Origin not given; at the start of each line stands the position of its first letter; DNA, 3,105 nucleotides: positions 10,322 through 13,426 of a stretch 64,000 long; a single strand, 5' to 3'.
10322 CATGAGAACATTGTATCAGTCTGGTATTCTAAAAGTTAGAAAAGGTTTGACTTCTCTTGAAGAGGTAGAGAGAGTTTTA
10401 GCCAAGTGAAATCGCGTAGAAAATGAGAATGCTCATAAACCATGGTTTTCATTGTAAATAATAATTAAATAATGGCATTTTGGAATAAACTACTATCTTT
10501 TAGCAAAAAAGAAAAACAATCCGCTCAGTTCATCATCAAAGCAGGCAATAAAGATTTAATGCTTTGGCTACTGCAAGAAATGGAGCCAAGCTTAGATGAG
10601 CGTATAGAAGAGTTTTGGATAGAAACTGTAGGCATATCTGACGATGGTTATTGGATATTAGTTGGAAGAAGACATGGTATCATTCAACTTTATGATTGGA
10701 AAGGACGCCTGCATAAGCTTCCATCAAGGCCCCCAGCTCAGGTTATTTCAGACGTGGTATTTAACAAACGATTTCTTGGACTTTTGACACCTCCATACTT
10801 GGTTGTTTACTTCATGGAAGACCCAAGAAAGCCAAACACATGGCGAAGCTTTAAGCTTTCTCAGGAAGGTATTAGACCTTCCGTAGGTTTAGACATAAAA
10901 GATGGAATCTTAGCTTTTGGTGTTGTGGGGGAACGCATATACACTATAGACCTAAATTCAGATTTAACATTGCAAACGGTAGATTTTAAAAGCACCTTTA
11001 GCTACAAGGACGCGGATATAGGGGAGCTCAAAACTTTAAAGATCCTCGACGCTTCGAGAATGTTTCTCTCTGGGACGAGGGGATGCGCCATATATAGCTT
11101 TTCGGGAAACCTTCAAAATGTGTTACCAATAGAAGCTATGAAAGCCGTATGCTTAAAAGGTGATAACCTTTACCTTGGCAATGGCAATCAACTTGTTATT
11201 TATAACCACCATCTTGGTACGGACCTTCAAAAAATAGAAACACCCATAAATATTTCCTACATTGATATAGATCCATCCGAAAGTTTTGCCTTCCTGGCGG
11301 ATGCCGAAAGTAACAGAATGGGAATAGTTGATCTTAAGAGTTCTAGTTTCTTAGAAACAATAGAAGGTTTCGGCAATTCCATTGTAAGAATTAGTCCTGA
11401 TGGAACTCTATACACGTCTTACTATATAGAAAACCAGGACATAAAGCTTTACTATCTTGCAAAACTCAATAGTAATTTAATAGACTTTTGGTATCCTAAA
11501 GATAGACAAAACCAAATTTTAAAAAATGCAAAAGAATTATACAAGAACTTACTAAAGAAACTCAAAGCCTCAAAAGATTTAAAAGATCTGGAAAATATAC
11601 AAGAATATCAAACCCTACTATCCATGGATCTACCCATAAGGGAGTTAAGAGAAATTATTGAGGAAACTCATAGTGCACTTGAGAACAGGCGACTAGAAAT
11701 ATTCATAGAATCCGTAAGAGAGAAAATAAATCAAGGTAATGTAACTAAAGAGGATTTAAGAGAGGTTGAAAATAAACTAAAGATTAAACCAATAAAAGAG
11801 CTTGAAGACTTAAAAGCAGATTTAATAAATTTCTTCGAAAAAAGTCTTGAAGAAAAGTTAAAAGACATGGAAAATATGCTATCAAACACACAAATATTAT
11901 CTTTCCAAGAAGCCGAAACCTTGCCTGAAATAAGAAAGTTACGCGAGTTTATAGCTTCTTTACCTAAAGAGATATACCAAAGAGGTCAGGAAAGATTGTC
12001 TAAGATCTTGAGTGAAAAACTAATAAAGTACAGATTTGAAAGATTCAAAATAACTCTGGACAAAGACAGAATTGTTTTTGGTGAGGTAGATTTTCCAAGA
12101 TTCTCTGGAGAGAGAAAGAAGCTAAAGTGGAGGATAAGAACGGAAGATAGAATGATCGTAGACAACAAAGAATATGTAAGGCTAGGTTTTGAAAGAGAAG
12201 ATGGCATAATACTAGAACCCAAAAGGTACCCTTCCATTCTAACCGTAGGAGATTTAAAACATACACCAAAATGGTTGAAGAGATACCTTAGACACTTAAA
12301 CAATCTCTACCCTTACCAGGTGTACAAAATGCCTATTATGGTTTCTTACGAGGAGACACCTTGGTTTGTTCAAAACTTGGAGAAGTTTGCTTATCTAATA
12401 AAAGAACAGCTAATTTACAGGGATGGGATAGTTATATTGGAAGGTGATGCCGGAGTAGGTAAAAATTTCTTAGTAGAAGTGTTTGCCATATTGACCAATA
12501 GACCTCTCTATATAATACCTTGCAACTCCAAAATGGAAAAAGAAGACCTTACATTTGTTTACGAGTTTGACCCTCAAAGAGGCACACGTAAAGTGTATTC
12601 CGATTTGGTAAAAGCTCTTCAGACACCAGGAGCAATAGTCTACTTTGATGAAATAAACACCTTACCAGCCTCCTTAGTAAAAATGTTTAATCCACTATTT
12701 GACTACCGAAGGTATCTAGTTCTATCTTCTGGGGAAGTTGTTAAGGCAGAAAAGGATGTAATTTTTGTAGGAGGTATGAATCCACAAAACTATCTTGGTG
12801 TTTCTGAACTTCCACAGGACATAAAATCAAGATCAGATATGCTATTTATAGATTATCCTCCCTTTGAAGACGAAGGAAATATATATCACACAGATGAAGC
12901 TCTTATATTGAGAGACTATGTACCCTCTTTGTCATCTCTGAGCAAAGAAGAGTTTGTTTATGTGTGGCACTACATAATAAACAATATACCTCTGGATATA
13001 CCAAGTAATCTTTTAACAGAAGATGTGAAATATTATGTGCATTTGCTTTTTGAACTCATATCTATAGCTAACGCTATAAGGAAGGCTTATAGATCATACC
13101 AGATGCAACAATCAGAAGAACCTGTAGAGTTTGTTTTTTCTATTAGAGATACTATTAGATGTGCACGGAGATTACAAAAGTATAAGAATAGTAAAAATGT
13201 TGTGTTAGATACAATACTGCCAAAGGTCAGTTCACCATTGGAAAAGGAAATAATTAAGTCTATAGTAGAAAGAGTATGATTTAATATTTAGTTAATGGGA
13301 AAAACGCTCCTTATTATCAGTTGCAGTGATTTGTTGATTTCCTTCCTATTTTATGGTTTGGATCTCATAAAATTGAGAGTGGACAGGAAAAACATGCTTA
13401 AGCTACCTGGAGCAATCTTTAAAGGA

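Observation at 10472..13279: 935-aa beta-rich / coiled-coil / MoxR-like AAA+ protein with Walker A Thr-to-Asn, immediately downstream of pilB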

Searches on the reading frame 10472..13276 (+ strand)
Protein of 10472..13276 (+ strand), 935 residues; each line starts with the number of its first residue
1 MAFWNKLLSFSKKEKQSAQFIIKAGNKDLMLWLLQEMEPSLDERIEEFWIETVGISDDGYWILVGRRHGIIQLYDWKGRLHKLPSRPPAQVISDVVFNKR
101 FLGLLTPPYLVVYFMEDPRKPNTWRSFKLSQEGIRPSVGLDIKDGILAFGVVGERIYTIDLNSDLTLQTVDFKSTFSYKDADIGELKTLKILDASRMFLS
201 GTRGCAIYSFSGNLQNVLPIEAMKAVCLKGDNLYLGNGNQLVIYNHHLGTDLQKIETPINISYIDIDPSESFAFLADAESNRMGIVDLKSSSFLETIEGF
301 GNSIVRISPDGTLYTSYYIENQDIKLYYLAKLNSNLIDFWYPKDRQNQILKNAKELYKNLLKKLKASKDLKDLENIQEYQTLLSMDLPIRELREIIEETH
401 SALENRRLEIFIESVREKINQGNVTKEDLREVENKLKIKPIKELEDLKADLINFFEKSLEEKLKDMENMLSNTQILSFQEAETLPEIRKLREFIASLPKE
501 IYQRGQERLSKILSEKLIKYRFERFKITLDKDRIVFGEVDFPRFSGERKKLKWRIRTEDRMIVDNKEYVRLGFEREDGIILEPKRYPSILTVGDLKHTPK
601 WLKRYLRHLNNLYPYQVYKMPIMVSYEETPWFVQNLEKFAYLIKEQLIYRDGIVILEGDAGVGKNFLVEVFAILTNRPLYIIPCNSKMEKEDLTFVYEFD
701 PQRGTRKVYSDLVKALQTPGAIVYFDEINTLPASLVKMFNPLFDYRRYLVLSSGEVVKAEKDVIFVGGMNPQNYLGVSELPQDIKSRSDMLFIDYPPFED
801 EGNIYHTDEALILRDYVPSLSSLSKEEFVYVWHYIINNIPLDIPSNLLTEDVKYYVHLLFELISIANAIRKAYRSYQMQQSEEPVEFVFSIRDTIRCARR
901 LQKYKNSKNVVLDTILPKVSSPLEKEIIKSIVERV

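Call 3: search_protein_families(library=pfam, proteins=[window:10472-13276:+], max_evalue=0.1)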
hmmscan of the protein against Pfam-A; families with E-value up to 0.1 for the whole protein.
window:10472-13276:+ (935 aa): 4 families
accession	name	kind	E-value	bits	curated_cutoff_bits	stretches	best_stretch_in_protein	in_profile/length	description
PF07728.20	AAA_5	-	3.2e-27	95.7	22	1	654-787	2-138/139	AAA domain (dynein-related subfamily)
PF00004.35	AAA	-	0.041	14.8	21.2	0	654-731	1-69/131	ATPase family associated with various cellular activities (AAA)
PF21757.2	DUF6870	-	0.057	13.8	24.4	0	598-630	28-61/71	Family of unknown function (DUF6870)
PF13401.12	AAA_22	-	0.086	13.6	27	0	650-733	4-98/130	AAA domain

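Call 4: search_protein_families(library=ncbifam, proteins=[window:10472-13276:+], max_evalue=0.1)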
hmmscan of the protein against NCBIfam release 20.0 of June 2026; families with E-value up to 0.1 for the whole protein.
window:10472-13276:+ (935 aa): 0 families

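Call 5: find_homologous_proteins(query=window:10472-13276:+, max_evalue=0.001)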
Query window:10472-13276:+ (935 aa): 39 proteins with E <= 0.001 among 8000 candidates.
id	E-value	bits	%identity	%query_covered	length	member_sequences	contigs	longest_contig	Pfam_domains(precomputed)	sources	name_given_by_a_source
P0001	0.0e+0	2097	100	100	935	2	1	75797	PF07728.21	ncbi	-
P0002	0.0e+0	1839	86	100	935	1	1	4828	PF07728.21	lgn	-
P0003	0.0e+0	1491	67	100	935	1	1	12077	PF07728.21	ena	-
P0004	0.0e+0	1234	57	100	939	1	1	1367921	PF07728.21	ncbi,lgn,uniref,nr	ncbi:ATP-binding protein [Thermocrinis minervae]|uniref:MoxR-like ATPase n=1 Tax=Thermocrinis minerv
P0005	0.0e+0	1222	56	100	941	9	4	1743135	PF07728.21,PF23414.2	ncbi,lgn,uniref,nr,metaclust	ncbi:ATPase associated with various cellular activities AAA_5 [Hydrogenobacter thermophilus TK-6]|un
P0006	0.0e+0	1209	56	100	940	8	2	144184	PF07728.21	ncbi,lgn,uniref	ncbi:AAA family ATPase [Hydrogenobacter thermophilus]|uniref:AAA family ATPase n=1 Tax=Hydrogenobact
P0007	0.0e+0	1209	56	100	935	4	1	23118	PF07728.21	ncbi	-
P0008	0.0e+0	1205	55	100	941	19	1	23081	PF07728.21,PF23414.2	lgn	-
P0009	0.0e+0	1187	56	100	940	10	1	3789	PF07728.21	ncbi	-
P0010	0.0e+0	1183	57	100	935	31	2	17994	PF07728.21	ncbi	ncbi:MAG: AAA family ATPase [Aquificaceae bacterium]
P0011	0.0e+0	1179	55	100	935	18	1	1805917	PF07728.21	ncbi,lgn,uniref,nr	ncbi:AAA family ATPase [Pampinifervens florentissimum]|uniref:AAA family ATPase n=1 Tax=Pampiniferve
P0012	0.0e+0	1179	54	99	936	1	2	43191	PF07728.21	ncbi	ncbi:AAA family ATPase [Thermocrinis sp.]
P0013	0.0e+0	1174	54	99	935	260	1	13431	PF07728.21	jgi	jgi:MoxR-like ATPase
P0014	0.0e+0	1171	54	100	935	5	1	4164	PF07728.21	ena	-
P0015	0.0e+0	1168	54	99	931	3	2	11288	PF07728.21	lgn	-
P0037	1.3e-180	621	38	95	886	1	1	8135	PF07728.21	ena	-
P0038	1.9e-177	610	37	95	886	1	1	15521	PF07728.21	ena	-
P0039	1.2e-8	52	28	20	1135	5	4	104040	PF00004.36,PF07728.21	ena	-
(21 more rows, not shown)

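Call 6: search_solved_structures(query=window:10472-13276:+, max_evalue=0.01, show_alignments=3)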
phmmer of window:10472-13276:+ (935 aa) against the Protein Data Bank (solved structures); distinct sequences matched with E-value up to 0.01: 4.
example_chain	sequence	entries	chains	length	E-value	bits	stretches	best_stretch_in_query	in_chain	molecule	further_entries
5c3c_A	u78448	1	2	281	4.4e-16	61.4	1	654-820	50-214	CbbQ/NirQ/NorQ domain protein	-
6l1q_C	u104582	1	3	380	2.1e-12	49.2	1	648-805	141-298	CbbQ protein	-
9qh4_A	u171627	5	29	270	1.2e-08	36.8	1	645-802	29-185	Protein NorQ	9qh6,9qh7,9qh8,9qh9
9qhd_A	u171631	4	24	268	9.6e-07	30.5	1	651-813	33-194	Nitric oxide reductase NorQ protein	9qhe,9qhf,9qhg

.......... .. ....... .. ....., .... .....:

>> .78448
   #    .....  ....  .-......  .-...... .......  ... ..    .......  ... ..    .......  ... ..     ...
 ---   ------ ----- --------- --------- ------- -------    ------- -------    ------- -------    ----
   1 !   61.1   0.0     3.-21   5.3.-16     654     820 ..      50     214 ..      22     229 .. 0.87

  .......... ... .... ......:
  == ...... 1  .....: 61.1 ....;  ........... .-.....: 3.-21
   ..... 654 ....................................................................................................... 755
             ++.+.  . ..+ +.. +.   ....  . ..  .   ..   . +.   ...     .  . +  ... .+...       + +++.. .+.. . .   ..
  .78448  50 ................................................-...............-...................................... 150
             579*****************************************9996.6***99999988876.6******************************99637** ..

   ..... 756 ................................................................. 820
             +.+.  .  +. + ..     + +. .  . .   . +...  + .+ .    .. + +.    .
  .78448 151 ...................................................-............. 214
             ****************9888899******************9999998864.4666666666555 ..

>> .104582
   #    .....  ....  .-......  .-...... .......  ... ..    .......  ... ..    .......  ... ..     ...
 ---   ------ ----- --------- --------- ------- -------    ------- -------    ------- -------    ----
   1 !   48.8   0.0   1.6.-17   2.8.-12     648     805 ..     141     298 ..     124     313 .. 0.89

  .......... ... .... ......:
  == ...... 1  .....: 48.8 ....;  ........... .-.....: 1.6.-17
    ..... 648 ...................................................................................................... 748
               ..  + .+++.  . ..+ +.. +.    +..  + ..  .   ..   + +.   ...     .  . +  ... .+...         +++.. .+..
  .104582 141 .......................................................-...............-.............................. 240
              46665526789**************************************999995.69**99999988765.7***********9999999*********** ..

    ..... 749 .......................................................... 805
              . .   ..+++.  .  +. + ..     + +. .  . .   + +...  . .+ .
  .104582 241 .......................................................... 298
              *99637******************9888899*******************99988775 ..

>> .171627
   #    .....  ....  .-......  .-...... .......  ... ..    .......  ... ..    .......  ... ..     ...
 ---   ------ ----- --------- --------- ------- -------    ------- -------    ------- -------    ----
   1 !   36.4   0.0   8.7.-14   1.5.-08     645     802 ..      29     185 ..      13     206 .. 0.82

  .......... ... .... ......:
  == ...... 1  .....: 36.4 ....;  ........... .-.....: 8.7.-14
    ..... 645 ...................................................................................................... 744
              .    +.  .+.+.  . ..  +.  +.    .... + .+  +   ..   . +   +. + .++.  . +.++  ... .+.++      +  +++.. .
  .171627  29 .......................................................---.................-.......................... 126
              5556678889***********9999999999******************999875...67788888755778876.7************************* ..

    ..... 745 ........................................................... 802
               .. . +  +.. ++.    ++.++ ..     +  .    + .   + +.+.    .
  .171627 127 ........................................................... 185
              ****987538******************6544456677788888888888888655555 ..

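Call 9: search_protein_families(library=pfam, proteins=[P0005, P0037, P0039, P0008], max_evalue=1)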
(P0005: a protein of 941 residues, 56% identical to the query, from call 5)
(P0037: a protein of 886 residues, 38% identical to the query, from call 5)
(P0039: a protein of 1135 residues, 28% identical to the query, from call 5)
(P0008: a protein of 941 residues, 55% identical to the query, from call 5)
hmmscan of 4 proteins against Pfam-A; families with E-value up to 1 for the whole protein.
P0005 (941 aa): 11 families
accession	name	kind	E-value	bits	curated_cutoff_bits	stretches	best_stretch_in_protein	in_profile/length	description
PF07728.20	AAA_5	-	1.2e-26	93.8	22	1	656-789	2-138/139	AAA domain (dynein-related subfamily)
PF23414.1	Beta-prop_EML_2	-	3.1e-06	27.2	90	2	234-328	16-110/266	Echinoderm microtubule-associated protein second beta-propeller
PF13401.12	AAA_22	-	0.001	19.8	27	1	652-744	4-107/130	AAA domain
PF24814.1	WD40_Prp19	-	0.001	18.6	320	1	235-340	153-258/281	Prp19 WD40 domain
PF25174.1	Beta-prop_THOC3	-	0.0038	16.7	305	1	236-306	67-135/272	THOC3 beta-propeller domain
PF24506.1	KNTC1_N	-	0.02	14.6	27.1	0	17-75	39-96/376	KNTC1, N-terminal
PF00004.35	AAA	-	0.037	14.9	21.2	1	657-733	2-69/131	ATPase family associated with various cellular activities (AAA)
PF24807.1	WD40_CDC20-Fz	-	0.04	13.6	200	0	235-320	26-113/292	CDC20/Fizzy WD40 domain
PF13191.12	AAA_16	-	0.056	14.4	32.6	1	637-685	8-57/167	AAA ATPase domain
PF21783.3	YNCE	-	0.21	11.3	27.1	1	198-292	216-318/339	YNCE-like beta-propeller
PF05139.19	Erythro_esteras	-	0.32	11.1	26.4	0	444-523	83-153/358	Erythromycin esterase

P0037 (886 aa): 7 families
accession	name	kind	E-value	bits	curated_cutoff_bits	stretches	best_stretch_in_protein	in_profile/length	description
PF07728.20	AAA_5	-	1.2e-29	103.6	22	1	607-739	2-138/139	AAA domain (dynein-related subfamily)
PF00004.35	AAA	-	0.00037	21.4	21.2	1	608-684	2-69/131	ATPase family associated with various cellular activities (AAA)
PF07724.20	AAA_2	-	0.00077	20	27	1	607-719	6-121/166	AAA domain (Cdc48 subfamily)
PF13401.12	AAA_22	-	0.0042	17.8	27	1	602-693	3-102/130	AAA domain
PF12774.13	AAA_6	-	0.029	13.8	25.2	1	609-737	37-156/327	Hydrolytic ATP binding site of dynein motor region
PF13191.12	AAA_16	-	0.16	12.9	32.6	1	602-635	21-57/167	AAA ATPase domain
PF16819.11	DUF5074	-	0.2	11.1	27.2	1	198-303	97-209/353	Domain of unknown function (DUF5074)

P0039 (1135 aa): 4 families
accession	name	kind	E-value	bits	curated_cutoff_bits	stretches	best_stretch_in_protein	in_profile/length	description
PF07728.20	AAA_5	-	4.6e-10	40.1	22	1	870-982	8-125/139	AAA domain (dynein-related subfamily)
PF00004.35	AAA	-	1.4e-06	29.2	21.2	1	870-994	7-125/131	ATPase family associated with various cellular activities (AAA)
PF25562.1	CNBH_CNNM2_C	-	0.047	13.7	27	0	18-53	49-84/172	Metal transporter CNNM2-like, C-terminal CNBH domain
PF07724.20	AAA_2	-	0.054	14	27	1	924-953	71-100/166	AAA domain (Cdc48 subfamily)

P0008 (941 aa): 12 families
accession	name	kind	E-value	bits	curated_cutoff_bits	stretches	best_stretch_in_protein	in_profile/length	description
PF07728.20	AAA_5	-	5.8e-27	94.8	22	1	656-789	2-138/139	AAA domain (dynein-related subfamily)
PF23414.1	Beta-prop_EML_2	-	3.5e-06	27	90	1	232-320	14-103/266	Echinoderm microtubule-associated protein second beta-propeller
PF25174.1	Beta-prop_THOC3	-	0.00013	21.5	305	1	228-306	99-177/272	THOC3 beta-propeller domain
PF13401.12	AAA_22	-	0.0029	18.3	27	1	651-744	3-107/130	AAA domain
PF02239.22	Cytochrom_D1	-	0.0079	15.2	25.5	1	233-302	52-121/368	Cytochrome D1 heme domain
PF24807.1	WD40_CDC20-Fz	-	0.0083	15.9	200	1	228-319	19-112/292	CDC20/Fizzy WD40 domain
PF13191.12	AAA_16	-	0.084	13.8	32.6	1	638-685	9-57/167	AAA ATPase domain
PF16819.11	DUF5074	-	0.11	12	27.2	1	264-323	148-206/353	Domain of unknown function (DUF5074)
PF24814.1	WD40_Prp19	-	0.12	11.9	320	0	261-319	95-156/281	Prp19 WD40 domain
PF00004.35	AAA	-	0.14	13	21.2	1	657-733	2-69/131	ATPase family associated with various cellular activities (AAA)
PF04203.18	Sortase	-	0.22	11.7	26.6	1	221-256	30-67/125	Sortase domain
PF10282.15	Lactonase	-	0.27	10.8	21.7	1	257-321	243-313/344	Lactonase, 7-bladed beta-propeller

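Call 13: find_related_loci(query=A2, collection=genome_contigs, flank=10000)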
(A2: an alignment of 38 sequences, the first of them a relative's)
Query A2 (935 aa) in genome_contigs; peptide patterns used: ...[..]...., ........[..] (x = any residue, [..] = any of these).
216 stretches matched a pattern; 67 encode a relative of the query (tblastn E <= 1e-3); 67 distinct loci.
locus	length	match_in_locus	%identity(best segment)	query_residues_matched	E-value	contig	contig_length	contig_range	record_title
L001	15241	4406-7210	93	1-935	0e+0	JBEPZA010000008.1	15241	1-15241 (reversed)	MAG: Aquificaceae bacterium isolate 03V1_S199.metabat_sspec.045_sub NODE_2358_length_15241_cov_51.251026, whole genome s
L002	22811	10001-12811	56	1-935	0e+0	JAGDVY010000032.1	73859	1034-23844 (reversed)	MAG: Hydrogenobacter sp. isolate KUB_Bin01 NODE_68_length_73859_cov_9.699122, whole genome shotgun sequence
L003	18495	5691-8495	56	1-935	0e+0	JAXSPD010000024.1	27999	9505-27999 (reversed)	MAG: Candidatus Pampinifervens yunnanense isolate DRTY-6_201601_bin_61 DRTY-6_201601_bins_61_scaffold_24, whole genome s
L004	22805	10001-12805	55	1-935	0e+0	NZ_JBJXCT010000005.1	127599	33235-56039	Hydrogenobacter sp. Uz 6-8 NODE_5_length_127599_cov_651.472773, whole genome shotgun sequence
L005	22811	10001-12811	55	1-935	0e+0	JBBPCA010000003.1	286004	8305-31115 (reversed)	Hydrogenobacter sp. RSW1 NODE_1_length_286004_cov_26.305845, whole genome shotgun sequence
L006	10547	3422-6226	56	1-935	0e+0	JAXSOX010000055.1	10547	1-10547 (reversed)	MAG: Aquificaceae bacterium isolate SRBZ_201705_bins_161 SRBZ_201705_bins_161_scaffold_55, whole genome shotgun sequence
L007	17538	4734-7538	56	1-935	0e+0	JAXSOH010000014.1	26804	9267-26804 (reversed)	MAG: Aquificaceae bacterium isolate JZ-2_201705_bins_132 JZ-2_201705_bins_132_scaffold_14, whole genome shotgun sequence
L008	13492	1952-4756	55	1-935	0e+0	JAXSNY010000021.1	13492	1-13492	MAG: Aquificaceae bacterium isolate JZ-3_201901_bins_79 JZ-3_201901_bins_79_scaffold_21, whole genome shotgun sequence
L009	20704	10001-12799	55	1-935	0e+0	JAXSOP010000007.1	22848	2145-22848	MAG: Aquificaceae bacterium isolate JZ-3_201705_bins_120 JZ-3_201705_bins_120_scaffold_7, whole genome shotgun sequence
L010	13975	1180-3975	55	1-935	0e+0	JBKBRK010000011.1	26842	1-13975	MAG: Aquificaceae bacterium isolate 21I_069.bin.46 NODE_11_length_26842_cov_30.249281, whole genome shotgun sequence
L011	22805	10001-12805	55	1-935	0e+0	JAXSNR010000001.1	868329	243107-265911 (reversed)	MAG: Aquificaceae bacterium isolate QQ_201709_bins_137 QQ_201709_bins_137_scaffold_1, whole genome shotgun sequence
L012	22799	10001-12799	53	1-935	0e+0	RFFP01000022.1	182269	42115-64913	MAG: Acidobacteria bacterium isolate J001 k99_702316, whole genome shotgun sequence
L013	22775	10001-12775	55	10-935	0e+0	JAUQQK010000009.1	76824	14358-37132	MAG: Aquificota bacterium isolate QZM4_1.bins.16.Tibet NODE_744_length_76824_cov_14.458466, whole genome shotgun sequenc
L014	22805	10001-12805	54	1-935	0e+0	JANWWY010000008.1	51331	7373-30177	MAG: Aquificaceae bacterium isolate SKYG33 NODE_8_length_51331_cov_8.183147, whole genome shotgun sequence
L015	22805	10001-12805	54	1-935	0e+0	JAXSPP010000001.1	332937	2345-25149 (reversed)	MAG: Candidatus Pampinifervens sinense isolate ZZQ_201901_bin_7 ZZQ_201901_bins_7_scaffold_1, whole genome shotgun seque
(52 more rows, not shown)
